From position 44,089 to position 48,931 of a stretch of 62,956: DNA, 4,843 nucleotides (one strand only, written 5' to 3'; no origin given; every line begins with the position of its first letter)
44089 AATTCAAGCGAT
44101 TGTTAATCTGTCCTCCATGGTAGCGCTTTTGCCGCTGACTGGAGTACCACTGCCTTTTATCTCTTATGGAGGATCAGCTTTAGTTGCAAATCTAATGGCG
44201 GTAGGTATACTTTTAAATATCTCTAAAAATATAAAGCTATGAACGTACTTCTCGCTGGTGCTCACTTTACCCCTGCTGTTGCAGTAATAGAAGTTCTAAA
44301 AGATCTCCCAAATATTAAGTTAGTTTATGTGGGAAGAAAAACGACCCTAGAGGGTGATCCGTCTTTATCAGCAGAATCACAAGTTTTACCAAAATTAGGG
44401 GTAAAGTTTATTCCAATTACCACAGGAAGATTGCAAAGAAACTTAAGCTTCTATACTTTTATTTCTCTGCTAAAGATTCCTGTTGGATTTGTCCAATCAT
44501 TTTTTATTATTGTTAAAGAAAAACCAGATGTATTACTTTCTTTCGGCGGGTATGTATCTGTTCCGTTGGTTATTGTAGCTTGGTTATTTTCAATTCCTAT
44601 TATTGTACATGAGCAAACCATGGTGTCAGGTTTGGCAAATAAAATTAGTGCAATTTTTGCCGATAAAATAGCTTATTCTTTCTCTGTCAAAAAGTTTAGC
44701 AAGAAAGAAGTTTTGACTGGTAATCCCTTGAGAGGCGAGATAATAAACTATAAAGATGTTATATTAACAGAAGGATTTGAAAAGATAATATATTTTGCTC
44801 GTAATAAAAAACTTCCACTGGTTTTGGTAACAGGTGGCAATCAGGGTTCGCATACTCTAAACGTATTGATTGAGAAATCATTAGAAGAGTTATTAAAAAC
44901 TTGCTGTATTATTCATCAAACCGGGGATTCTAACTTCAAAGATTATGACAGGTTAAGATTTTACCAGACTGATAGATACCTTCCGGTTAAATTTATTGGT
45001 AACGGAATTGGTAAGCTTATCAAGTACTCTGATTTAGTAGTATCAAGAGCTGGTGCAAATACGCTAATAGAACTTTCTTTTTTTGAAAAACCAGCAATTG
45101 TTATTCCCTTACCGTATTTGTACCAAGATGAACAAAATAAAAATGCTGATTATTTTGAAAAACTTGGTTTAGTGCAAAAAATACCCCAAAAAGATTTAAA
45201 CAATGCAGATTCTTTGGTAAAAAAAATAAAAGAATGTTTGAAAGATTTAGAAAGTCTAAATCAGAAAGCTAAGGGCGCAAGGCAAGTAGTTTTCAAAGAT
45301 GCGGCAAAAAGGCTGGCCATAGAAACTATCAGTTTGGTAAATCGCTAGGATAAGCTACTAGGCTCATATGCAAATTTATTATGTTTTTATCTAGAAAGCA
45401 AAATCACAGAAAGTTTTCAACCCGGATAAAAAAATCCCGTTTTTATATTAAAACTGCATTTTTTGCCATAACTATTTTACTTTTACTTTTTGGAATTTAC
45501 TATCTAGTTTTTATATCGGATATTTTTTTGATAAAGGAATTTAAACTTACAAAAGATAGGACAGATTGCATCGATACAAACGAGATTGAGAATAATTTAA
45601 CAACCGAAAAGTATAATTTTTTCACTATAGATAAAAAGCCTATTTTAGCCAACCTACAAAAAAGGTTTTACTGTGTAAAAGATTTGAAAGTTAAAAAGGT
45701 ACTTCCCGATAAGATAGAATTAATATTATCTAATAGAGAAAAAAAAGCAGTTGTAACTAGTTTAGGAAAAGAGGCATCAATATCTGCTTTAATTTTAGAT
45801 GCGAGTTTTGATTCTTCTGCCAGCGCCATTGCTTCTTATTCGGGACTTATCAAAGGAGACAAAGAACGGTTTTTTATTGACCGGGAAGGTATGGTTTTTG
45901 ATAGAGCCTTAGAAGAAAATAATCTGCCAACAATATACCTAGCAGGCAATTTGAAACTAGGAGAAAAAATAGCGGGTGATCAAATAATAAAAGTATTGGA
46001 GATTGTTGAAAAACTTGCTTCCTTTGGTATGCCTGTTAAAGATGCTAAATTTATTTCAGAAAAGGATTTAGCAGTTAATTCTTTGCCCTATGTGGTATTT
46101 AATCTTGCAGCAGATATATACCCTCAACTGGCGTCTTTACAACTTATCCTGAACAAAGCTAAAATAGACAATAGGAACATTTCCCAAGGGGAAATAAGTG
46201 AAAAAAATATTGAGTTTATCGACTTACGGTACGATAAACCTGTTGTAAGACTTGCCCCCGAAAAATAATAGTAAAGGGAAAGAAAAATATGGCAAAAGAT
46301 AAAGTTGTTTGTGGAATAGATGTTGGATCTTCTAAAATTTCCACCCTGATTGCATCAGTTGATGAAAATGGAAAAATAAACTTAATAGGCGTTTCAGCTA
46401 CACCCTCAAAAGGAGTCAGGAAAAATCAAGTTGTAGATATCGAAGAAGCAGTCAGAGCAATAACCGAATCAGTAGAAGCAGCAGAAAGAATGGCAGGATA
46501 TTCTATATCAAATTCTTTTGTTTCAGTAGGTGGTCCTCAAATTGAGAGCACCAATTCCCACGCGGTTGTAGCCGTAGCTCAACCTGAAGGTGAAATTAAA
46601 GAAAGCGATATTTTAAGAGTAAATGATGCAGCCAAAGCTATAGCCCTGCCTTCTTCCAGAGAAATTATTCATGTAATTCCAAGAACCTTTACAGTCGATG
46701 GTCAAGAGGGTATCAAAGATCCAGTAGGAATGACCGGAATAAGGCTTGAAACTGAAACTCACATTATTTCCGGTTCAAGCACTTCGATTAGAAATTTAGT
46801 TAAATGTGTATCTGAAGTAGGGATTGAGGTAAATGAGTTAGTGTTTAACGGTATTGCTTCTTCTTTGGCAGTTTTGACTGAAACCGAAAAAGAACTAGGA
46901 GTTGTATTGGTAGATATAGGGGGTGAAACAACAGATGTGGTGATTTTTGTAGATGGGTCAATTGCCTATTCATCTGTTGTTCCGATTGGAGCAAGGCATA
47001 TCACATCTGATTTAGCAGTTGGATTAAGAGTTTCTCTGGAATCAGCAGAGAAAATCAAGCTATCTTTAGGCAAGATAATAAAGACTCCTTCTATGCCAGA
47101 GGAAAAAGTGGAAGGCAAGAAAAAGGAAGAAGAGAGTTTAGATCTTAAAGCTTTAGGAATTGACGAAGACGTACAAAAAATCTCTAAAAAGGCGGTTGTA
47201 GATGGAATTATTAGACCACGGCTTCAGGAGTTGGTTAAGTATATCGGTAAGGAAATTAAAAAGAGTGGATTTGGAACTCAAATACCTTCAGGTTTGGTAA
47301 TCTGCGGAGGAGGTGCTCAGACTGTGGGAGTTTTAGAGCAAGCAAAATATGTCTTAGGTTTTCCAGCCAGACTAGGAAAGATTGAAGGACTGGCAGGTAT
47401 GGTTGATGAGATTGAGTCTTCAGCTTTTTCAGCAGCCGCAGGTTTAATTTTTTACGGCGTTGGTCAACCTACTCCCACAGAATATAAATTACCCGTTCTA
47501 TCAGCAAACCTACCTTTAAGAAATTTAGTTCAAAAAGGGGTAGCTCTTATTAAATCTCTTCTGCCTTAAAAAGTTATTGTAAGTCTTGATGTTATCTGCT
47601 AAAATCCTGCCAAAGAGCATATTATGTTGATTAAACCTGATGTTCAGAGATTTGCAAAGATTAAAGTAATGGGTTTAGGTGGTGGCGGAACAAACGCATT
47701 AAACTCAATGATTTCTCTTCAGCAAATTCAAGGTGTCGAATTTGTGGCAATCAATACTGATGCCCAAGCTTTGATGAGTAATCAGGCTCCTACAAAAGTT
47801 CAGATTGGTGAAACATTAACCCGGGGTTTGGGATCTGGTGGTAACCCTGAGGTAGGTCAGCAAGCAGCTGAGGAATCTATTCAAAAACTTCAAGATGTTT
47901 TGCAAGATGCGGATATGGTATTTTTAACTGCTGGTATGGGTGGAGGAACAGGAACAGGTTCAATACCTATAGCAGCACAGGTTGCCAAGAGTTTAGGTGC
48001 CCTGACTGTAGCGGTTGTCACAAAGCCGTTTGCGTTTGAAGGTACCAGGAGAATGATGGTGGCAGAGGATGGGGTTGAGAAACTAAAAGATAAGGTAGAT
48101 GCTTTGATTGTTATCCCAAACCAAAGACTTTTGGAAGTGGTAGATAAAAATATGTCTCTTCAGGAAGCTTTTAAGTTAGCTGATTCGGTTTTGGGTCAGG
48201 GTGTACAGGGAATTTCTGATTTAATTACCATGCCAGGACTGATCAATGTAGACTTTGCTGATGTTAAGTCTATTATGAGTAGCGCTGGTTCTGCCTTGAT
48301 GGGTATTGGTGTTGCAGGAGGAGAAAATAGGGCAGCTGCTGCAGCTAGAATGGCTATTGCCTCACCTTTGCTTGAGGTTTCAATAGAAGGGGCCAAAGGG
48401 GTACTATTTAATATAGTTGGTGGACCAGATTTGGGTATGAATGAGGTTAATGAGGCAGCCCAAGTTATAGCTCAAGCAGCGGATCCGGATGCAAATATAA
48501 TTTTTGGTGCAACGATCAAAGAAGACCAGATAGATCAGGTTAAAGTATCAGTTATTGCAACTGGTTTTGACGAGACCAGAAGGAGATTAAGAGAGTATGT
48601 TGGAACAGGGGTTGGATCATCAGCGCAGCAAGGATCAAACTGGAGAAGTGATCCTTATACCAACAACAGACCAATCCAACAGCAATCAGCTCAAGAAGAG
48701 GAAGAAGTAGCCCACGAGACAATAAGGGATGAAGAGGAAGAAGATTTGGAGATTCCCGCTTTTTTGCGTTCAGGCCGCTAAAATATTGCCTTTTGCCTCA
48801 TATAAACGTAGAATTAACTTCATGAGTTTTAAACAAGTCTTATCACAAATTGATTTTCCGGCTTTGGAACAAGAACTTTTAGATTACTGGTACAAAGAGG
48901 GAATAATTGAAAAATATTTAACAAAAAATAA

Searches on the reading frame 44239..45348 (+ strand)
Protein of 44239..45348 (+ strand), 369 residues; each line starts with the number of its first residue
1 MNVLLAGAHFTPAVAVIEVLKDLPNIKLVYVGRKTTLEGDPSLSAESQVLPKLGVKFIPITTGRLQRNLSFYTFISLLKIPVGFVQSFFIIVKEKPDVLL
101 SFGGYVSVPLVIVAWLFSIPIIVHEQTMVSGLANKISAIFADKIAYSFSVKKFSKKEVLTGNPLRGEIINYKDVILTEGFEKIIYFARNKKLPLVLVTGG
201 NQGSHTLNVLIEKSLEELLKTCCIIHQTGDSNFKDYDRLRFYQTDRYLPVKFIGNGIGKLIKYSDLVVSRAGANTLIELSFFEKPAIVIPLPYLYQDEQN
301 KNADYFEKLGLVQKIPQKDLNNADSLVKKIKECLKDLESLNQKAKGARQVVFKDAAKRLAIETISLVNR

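Call 8: search_protein_families(library=pfam, proteins=[window:44239-45348:+], max_evalue=0.00001)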
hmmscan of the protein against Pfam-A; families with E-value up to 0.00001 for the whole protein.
window:44239-45348:+ (369 aa): 2 families
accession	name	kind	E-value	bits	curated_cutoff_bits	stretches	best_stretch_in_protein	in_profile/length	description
PF04101.22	Glyco_tran_28_C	-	2e-32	112.9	22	1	195-359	2-166/166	Glycosyltransferase family 28 C-terminal domain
PF03033.26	Glyco_transf_28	-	2.3e-22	80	26.2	1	9-145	11-138/139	Glycosyltransferase family 28 N-terminal domain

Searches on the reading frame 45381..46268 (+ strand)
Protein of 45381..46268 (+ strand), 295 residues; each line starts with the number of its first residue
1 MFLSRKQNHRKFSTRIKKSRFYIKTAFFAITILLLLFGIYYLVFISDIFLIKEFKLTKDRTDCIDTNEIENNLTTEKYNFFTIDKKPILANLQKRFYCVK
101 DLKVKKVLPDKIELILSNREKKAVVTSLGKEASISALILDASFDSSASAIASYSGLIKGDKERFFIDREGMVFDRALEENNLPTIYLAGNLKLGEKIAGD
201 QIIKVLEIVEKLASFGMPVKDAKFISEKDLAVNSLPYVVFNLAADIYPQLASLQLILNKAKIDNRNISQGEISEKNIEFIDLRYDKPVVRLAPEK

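Call 5: search_protein_families(library=pfam, proteins=[window:45381-46268:+], max_evalue=0.01)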
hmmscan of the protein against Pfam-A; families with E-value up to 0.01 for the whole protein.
window:45381-46268:+ (295 aa): 1 family
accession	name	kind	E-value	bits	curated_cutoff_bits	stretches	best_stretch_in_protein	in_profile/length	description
PF08478.15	POTRA_1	-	2.8e-05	24.8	23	1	64-117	14-67/69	POTRA domain, FtsQ-type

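Call 21: find_homologous_proteins(query=window:45381-46268:+, max_evalue=0.001)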
Query window:45381-46268:+ (295 aa): 15 proteins with E <= 0.001 among 1363 candidates.
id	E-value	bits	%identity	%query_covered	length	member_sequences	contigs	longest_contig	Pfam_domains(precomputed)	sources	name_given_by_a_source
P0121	2.3e-182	622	100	100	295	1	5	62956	-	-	-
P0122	4.2e-35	140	34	86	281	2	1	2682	PF08478.16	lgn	-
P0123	1.4e-33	135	38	83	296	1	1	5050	-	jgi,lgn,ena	-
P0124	2.4e-32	131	37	99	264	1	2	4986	-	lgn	-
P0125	1.2e-30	125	36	91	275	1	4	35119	-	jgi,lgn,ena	-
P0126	3.3e-30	124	36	95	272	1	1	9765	PF08478.16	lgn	-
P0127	1.2e-28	118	35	94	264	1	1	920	-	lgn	-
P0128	3.3e-28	117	31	99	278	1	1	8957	-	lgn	-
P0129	4.0e-28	117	36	84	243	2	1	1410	PF08478.16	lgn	-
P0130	4.6e-27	113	36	95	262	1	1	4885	PF08478.16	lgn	-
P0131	1.7e-22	98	33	87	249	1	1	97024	PF08478.16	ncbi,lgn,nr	ncbi:MAG: FtsQ-type POTRA domain-containing protein [Candidatus Daviesbacteria bacterium]|nr:FtsQ-ty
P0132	8.6e-22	96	32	88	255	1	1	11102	-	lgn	-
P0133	3.3e-20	91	35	89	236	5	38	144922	-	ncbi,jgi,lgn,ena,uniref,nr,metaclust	ncbi:hypothetical protein A3B42_01170 [Candidatus Daviesbacteria bacterium RIFCSPLOWO2_01_FULL_38_10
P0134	1.5e-19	89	38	56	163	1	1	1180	-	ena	-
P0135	6.6e-15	73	27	84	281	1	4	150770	-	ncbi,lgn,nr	ncbi:hypothetical protein HY386_02520 [Candidatus Daviesbacteria bacterium]|nr:hypothetical protein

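Call 30: predict_structure(alignment_id=A1)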
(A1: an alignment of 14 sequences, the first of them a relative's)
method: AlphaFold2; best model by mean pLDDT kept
length: 295 residues; sequences in the alignment: 14
mean_pLDDT: 77.2   pTM: 0.67
mean pLDDT of the five models: 77.2, 77.1, 75.5, 75.0, 74.9
residues with pLDDT >= 90: 67; 70-90: 153; 50-70: 36; < 50: 39
segments of 3 or more residues with pLDDT < 50: 1-7, 134-156, 269-272
pLDDT, mean of each block of 10 residues (from residue 1): 44 66 88 91 75 79 74 74 83 86 83 87 84 48 41 46 88 85 87 86 93 89 87 90 93 88 56 65 86 67
secondary structure, 60 per line:
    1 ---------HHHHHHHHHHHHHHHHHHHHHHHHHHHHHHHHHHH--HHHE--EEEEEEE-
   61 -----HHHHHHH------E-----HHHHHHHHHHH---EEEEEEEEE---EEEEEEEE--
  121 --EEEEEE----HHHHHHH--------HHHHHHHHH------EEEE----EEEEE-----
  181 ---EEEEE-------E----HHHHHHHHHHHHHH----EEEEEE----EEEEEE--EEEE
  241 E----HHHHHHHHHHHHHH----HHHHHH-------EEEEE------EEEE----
elements in order: H10-44 E53-59 H66-72 H85-95 E99-107 E111-118 E123-128 H133-139 H148-156 E163-166 E171-175 E184-188 H201-214 E219-224 E229-234 E237-241 H246-259 H264-269 E277-281 E288-291

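Call 33: search_protein_families(library=ncbifam, proteins=[window:45381-46268:+], max_evalue=0.1)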
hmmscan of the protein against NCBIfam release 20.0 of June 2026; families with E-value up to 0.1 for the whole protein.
window:45381-46268:+ (295 aa): 1 family
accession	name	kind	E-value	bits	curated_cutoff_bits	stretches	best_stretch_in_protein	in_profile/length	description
NF011152.0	PRK14560.1-3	equivalog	0.097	12.5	249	0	60-111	31-82/165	putative RNA-binding protein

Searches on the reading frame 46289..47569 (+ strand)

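Call 8: search_protein_families(library=pfam, proteins=[window:46289-47569:+], max_evalue=0.00001)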
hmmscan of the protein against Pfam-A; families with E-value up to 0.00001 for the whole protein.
window:46289-47569:+ (426 aa): 3 families
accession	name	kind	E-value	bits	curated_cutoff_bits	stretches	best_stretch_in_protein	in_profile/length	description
PF14450.12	FtsA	-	2.6e-34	118.8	31.8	2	206-385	1-127/127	Cell division protein FtsA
PF02491.25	SHS2_FTSA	-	1.3e-28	99.5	25.4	1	82-160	1-78/79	SHS2 domain inserted in FTSA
PF06723.19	MreB_Mbl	-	7.7e-07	28.7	27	1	172-352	114-293/327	MreB/Mbl protein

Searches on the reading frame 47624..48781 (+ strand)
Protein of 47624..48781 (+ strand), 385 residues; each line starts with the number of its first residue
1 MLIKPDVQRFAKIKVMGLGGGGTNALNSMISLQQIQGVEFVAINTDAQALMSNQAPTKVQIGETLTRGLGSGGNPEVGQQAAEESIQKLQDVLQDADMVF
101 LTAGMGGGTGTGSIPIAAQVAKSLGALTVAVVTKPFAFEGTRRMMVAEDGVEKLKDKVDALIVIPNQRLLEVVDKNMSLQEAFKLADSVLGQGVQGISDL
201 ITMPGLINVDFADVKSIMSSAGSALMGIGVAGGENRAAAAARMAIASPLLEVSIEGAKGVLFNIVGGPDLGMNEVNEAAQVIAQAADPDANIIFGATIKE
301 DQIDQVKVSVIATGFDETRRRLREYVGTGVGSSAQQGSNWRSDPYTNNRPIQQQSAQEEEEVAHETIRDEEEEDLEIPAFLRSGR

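Call 8: search_protein_families(library=pfam, proteins=[window:47624-48781:+], max_evalue=0.00001)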
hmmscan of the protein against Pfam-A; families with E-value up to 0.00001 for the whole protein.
window:47624-48781:+ (385 aa): 2 families
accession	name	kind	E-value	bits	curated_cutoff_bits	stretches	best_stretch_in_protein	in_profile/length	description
PF00091.31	Tubulin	-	5.5e-47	160.9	33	1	12-173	1-189/190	Tubulin/FtsZ family, GTPase domain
PF12327.13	FtsZ_C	-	1.3e-33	115.6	27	1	222-316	1-95/95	FtsZ family, C-terminal domain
